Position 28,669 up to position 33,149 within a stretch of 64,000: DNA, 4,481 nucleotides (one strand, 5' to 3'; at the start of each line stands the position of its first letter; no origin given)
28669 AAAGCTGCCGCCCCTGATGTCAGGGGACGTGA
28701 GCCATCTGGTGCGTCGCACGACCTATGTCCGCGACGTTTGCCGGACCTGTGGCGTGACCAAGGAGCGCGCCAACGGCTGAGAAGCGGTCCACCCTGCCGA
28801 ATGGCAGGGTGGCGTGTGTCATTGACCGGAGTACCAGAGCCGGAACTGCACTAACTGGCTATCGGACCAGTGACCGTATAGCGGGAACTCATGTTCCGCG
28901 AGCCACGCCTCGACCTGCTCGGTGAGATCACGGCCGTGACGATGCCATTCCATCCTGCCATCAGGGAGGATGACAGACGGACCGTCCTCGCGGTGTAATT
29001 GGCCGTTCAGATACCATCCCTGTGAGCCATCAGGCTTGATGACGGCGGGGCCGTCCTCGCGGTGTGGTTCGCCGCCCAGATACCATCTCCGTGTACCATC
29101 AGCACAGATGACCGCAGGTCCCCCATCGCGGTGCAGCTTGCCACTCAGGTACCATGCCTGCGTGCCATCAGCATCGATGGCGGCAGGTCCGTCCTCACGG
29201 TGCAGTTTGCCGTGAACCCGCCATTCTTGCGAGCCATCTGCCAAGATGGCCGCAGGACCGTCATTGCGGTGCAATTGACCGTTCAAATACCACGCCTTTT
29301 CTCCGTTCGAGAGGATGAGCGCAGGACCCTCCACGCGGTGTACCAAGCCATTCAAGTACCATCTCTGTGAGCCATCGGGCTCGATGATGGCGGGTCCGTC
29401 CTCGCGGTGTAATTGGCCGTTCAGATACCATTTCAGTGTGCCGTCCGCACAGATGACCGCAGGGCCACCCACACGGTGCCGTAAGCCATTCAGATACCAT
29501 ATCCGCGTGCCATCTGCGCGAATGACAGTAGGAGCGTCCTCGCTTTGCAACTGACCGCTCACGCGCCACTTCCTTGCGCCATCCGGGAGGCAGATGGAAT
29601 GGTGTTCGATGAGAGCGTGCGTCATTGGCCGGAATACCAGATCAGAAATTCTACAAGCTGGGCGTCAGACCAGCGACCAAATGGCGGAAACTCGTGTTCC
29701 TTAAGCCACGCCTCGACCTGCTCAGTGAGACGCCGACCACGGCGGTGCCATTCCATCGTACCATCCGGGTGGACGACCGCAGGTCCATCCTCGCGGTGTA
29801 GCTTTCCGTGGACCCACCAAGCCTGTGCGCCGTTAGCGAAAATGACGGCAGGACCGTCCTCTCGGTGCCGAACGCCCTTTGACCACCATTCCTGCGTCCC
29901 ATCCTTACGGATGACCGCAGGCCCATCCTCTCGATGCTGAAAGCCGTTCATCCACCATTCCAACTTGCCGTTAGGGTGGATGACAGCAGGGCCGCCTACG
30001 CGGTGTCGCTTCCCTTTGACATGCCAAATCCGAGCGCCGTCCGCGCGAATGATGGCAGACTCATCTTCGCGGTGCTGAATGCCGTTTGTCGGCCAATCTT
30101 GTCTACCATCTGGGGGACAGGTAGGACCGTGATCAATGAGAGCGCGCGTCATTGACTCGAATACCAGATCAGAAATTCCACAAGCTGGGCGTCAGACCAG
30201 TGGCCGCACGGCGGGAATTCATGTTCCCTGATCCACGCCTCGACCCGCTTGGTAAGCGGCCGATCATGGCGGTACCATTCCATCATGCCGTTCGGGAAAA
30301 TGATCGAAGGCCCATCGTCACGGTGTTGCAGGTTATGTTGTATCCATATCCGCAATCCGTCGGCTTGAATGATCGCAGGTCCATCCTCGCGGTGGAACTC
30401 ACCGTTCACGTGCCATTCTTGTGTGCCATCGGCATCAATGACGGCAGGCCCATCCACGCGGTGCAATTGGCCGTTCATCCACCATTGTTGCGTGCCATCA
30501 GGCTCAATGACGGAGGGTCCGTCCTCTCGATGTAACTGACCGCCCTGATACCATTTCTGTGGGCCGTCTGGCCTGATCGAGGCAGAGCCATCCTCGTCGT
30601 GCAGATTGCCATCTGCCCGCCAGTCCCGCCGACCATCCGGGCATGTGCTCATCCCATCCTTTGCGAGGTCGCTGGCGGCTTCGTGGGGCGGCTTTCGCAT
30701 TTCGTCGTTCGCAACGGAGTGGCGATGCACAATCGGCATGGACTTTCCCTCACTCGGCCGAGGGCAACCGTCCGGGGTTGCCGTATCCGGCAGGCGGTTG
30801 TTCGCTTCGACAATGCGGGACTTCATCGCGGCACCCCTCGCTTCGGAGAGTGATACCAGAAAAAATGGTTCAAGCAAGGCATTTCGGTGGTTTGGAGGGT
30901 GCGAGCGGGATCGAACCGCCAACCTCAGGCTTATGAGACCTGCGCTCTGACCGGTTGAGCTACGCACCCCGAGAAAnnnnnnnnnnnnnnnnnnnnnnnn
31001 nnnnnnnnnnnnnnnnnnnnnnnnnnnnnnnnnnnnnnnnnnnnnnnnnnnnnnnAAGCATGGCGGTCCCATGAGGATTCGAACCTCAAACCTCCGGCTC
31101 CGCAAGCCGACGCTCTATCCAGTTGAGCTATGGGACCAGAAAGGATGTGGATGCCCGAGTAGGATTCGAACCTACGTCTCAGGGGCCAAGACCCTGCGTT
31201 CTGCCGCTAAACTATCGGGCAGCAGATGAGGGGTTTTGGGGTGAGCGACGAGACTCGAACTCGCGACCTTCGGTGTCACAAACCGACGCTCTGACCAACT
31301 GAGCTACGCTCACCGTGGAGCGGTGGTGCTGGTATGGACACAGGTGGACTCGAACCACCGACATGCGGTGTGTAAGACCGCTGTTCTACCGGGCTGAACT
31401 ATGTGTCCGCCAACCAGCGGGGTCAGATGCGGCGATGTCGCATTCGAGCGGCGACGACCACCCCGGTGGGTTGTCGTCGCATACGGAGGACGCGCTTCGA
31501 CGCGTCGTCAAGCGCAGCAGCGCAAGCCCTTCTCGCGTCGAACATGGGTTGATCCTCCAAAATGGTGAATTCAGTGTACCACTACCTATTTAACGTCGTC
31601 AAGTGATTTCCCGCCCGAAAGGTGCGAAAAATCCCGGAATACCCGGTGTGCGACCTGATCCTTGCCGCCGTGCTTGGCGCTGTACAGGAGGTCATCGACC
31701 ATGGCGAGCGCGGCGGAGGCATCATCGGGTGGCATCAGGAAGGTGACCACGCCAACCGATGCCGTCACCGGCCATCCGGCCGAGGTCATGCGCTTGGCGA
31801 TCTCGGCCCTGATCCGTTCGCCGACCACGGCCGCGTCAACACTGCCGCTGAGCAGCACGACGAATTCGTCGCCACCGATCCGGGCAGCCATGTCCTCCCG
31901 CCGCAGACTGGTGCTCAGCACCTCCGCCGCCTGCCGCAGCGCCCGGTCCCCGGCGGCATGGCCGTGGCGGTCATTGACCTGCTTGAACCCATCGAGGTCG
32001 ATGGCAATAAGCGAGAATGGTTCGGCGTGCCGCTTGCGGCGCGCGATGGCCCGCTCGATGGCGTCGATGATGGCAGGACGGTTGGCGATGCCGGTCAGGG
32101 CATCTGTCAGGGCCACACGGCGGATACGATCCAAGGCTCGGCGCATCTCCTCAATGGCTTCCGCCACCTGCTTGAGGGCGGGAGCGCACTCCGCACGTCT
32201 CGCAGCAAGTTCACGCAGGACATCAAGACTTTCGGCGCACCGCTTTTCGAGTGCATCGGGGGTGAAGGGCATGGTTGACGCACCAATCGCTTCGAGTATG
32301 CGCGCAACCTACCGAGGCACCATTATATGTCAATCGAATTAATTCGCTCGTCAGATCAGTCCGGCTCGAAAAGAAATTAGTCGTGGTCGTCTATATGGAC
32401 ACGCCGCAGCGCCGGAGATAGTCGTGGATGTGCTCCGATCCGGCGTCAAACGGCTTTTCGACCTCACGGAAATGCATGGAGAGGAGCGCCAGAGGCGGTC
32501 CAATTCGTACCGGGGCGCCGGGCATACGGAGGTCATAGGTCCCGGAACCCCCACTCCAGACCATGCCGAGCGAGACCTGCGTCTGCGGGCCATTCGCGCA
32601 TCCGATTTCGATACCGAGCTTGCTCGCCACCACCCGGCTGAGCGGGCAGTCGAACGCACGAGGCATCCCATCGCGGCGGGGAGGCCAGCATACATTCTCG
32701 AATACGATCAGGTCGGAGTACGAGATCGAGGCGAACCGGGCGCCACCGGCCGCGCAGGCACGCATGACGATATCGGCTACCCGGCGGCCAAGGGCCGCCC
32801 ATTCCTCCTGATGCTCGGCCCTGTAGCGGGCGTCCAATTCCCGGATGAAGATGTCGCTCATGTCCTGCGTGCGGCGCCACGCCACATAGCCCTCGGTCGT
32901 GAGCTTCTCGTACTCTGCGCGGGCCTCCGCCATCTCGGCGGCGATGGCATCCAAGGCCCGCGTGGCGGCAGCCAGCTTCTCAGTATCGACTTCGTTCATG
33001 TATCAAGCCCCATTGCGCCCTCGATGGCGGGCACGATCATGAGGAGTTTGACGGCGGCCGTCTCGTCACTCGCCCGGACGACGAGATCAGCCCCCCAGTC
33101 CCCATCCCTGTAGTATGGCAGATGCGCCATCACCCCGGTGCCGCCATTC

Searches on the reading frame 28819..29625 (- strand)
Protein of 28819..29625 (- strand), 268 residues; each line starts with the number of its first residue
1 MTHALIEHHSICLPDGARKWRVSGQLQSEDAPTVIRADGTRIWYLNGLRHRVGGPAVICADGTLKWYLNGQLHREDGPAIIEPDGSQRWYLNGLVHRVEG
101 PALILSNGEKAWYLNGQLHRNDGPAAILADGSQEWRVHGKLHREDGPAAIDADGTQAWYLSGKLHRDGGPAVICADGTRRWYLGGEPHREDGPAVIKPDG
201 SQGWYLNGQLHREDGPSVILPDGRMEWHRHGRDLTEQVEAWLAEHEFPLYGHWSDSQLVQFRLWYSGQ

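Call 7: search_protein_families(library=pfam, proteins=[window:28819-29625:-], max_evalue=0.01)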
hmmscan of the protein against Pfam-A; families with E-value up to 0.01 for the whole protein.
window:28819-29625:- (268 aa): 1 family
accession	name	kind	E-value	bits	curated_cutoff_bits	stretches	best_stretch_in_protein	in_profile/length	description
PF20530.3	DUF6745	-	1.2e-05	25.2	27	0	65-89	59-83/206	Domain of unknown function (DUF6745)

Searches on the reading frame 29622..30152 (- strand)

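Call 7: search_protein_families(library=pfam, proteins=[window:29622-30152:-], max_evalue=0.01)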
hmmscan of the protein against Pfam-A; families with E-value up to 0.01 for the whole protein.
window:29622-30152:- (176 aa): 2 families
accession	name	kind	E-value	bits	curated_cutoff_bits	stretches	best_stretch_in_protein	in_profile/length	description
PF20530.3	DUF6745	-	0.0011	18.8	27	0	115-144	63-92/206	Domain of unknown function (DUF6745)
PF07202.18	Tcp10_C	-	0.0015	18.5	36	0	127-136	8-17/35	T-complex protein 10 C-terminus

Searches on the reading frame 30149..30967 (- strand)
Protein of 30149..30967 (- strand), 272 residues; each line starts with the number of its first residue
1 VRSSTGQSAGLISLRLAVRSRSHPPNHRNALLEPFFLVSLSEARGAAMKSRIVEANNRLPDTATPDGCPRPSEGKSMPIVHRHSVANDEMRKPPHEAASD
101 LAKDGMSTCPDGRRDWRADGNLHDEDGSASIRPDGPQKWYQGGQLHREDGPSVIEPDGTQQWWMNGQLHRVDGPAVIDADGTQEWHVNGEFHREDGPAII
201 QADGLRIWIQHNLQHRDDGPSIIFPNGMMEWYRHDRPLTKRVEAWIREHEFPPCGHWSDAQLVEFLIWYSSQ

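Call 7: search_protein_families(library=pfam, proteins=[window:30149-30967:-], max_evalue=0.01)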
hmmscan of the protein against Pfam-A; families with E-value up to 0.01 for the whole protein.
window:30149-30967:- (272 aa): 1 family
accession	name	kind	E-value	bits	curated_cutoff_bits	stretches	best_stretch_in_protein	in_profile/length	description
PF20530.3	DUF6745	-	0.004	16.9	27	0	188-207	63-82/206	Domain of unknown function (DUF6745)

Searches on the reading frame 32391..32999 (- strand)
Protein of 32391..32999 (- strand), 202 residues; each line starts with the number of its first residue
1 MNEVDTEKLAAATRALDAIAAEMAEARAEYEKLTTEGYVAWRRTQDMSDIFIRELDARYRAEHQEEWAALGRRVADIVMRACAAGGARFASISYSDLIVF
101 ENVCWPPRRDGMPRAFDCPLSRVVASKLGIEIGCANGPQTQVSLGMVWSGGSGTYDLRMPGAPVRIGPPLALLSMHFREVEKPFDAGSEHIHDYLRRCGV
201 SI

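Call 7: search_protein_families(library=pfam, proteins=[window:32391-32999:-], max_evalue=0.01)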
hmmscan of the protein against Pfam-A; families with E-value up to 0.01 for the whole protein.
window:32391-32999:- (202 aa): 0 families

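Call 39: find_related_loci(query=window:32391-32999:-, collection=viral_contigs, flank=10000)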
Query window:32391-32999:- (202 aa) in viral_contigs; peptide patterns used: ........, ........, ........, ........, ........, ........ (x = any residue, [..] = any of these).
1 stretches matched a pattern, but none encodes a relative of the query by tblastn (E <= 1e-3).
